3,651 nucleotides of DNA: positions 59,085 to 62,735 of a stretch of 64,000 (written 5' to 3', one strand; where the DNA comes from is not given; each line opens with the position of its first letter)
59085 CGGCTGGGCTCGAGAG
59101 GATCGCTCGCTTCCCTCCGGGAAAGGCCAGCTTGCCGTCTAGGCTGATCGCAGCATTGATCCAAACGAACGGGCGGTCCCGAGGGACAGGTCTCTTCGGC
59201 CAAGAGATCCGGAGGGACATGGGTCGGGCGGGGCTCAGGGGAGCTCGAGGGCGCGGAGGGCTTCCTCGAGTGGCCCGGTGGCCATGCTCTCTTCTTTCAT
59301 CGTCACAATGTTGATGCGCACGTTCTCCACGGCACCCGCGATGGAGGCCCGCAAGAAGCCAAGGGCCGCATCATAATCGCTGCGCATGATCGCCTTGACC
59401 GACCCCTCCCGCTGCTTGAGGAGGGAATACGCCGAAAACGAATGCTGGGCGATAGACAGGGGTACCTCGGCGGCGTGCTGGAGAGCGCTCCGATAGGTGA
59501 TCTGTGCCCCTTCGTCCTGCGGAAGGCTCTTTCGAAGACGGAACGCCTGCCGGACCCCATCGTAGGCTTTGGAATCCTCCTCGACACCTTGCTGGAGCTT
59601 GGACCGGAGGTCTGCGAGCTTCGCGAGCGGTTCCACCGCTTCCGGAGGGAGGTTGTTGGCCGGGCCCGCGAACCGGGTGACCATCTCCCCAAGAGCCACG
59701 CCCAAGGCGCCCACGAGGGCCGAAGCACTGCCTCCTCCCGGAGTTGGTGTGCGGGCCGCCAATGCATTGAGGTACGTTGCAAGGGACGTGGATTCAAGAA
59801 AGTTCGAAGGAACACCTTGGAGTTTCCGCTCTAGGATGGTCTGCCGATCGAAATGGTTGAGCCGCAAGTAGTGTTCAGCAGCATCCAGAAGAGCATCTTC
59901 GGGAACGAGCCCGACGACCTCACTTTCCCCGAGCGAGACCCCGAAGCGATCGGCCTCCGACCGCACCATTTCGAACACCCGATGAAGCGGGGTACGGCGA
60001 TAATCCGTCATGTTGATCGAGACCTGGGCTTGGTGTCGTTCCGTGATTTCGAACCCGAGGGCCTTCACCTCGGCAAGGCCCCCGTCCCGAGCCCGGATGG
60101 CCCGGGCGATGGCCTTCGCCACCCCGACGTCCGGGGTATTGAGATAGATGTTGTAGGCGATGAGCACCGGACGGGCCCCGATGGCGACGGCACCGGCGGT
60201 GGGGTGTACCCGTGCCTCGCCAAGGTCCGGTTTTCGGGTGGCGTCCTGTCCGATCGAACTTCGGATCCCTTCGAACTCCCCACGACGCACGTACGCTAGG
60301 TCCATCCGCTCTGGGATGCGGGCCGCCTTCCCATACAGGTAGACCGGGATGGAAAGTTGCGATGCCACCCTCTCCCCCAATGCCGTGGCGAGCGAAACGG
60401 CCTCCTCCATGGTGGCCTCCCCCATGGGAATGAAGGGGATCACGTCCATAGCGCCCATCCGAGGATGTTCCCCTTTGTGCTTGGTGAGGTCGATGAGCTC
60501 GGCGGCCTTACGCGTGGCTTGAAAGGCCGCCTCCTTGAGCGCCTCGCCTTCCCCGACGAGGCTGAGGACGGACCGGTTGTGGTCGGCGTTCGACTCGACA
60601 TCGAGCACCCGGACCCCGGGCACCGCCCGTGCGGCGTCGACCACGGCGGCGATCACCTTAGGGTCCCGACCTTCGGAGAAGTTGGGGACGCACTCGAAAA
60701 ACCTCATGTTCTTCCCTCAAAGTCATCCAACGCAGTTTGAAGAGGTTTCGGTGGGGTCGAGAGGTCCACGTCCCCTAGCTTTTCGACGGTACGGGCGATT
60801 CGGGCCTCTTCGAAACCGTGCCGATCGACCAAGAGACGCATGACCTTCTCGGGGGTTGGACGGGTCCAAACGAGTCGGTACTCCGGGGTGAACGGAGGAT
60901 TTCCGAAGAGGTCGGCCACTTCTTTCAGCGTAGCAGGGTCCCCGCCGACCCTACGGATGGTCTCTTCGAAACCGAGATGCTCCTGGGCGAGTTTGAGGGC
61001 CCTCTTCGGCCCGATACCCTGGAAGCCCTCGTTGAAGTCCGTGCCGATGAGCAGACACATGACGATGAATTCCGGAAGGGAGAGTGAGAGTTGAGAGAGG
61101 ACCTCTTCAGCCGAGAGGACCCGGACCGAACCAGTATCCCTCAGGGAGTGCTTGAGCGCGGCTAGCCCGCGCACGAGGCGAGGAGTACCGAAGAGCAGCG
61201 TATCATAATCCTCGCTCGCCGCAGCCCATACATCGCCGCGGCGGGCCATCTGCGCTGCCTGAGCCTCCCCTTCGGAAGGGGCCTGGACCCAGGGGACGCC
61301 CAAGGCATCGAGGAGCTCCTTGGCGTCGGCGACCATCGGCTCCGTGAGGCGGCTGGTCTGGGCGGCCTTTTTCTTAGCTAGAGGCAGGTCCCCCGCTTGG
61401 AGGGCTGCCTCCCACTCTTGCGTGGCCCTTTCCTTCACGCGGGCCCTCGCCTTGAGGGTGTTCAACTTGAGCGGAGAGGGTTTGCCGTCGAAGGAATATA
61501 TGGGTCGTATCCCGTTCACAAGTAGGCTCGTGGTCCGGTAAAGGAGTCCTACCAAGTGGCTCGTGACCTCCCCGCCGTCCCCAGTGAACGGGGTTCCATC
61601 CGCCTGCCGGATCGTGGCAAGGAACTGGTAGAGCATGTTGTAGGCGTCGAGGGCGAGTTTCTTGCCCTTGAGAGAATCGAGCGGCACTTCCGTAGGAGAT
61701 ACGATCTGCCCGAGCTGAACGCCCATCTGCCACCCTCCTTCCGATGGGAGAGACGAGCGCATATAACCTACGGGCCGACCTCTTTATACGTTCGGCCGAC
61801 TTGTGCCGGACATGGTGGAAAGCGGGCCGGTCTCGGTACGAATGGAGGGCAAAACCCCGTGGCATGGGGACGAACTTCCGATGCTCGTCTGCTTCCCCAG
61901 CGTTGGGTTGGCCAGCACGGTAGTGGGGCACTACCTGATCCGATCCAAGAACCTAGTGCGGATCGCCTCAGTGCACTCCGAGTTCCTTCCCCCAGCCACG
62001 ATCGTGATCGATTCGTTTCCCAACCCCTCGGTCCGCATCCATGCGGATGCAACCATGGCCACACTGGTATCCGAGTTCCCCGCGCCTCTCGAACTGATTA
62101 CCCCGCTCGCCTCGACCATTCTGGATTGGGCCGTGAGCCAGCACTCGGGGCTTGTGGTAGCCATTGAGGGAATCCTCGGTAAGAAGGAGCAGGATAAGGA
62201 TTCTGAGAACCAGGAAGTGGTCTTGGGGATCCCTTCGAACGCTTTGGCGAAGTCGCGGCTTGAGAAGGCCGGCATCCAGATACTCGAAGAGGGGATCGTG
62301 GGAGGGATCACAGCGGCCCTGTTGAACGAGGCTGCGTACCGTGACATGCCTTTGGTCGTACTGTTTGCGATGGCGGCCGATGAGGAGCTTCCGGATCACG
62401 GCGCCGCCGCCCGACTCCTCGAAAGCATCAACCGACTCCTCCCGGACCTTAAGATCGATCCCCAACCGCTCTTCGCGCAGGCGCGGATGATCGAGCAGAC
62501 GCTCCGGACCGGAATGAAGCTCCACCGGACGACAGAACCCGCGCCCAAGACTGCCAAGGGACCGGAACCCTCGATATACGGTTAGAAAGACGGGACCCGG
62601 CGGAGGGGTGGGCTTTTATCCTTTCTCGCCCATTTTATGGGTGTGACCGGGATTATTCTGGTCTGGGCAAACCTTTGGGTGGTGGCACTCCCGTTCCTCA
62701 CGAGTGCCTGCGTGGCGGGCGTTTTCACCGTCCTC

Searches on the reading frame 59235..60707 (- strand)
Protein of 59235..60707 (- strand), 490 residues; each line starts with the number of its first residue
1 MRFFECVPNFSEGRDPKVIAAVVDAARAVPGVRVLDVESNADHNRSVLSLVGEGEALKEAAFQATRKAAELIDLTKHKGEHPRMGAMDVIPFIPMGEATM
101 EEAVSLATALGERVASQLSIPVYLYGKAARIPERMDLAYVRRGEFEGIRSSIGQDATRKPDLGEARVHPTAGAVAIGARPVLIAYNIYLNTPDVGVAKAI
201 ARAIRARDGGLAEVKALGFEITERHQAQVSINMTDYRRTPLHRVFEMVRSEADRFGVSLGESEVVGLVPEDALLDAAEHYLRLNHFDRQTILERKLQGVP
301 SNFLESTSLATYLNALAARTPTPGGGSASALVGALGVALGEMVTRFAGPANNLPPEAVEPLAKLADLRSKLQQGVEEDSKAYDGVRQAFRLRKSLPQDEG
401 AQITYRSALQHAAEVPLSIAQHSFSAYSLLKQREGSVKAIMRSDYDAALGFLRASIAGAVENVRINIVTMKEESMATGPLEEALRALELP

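Call 72: search_protein_families(library=pfam, proteins=[window:59235-60707:-], max_evalue=0.00001)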
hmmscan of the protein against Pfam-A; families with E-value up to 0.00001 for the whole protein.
window:59235-60707:- (490 aa): 3 families
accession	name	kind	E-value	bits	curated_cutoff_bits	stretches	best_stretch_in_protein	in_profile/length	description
PF07837.17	FTCD_N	-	3.3e-70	235.8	27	1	4-179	2-176/176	Formiminotransferase domain, N-terminal subdomain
PF04961.17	FTCD_C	-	9.8e-37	126.9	24.5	1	309-478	2-175/182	Formiminotransferase-cyclodeaminase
PF02971.19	FTCD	-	1.2e-27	97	24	1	182-284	2-110/145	Formiminotransferase domain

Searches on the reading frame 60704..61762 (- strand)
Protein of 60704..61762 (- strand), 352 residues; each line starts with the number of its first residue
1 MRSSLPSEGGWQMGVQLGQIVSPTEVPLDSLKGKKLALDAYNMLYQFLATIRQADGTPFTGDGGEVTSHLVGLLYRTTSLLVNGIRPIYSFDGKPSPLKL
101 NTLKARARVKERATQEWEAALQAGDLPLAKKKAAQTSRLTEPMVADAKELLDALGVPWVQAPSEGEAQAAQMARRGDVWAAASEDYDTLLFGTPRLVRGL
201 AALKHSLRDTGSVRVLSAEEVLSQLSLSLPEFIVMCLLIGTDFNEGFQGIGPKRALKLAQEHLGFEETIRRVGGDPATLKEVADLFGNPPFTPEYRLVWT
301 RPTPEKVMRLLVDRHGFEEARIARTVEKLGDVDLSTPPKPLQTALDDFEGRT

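Call 47: search_protein_families(library=pfam, proteins=[window:60704-61762:-], max_evalue=0.001)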
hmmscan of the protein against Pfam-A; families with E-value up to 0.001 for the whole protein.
window:60704-61762:- (352 aa): 2 families
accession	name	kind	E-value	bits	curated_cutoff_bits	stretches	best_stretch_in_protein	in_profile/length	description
PF00867.23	XPG_I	-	2.1e-24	86.2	24.9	1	155-242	1-89/89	XPG I-region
PF00752.23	XPG_N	-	1.9e-17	64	22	1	13-110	1-98/101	XPG N-terminal domain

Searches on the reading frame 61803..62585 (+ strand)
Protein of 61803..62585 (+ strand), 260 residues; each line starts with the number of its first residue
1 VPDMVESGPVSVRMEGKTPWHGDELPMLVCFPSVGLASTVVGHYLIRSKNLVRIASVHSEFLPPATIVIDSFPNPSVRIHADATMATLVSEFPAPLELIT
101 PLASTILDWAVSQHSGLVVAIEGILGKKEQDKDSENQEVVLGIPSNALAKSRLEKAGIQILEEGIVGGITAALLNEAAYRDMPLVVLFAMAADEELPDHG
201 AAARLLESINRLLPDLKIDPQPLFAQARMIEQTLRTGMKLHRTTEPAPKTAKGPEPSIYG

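Call 46: search_protein_families(library=pfam, proteins=[window:61803-62585:+], max_evalue=0.001)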
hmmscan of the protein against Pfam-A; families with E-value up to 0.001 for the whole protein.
window:61803-62585:+ (260 aa): 1 family
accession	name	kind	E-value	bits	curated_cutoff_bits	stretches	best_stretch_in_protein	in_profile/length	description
PF09754.15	PAC2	-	1.2e-28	100.9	25.8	1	30-234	4-211/215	PAC2 family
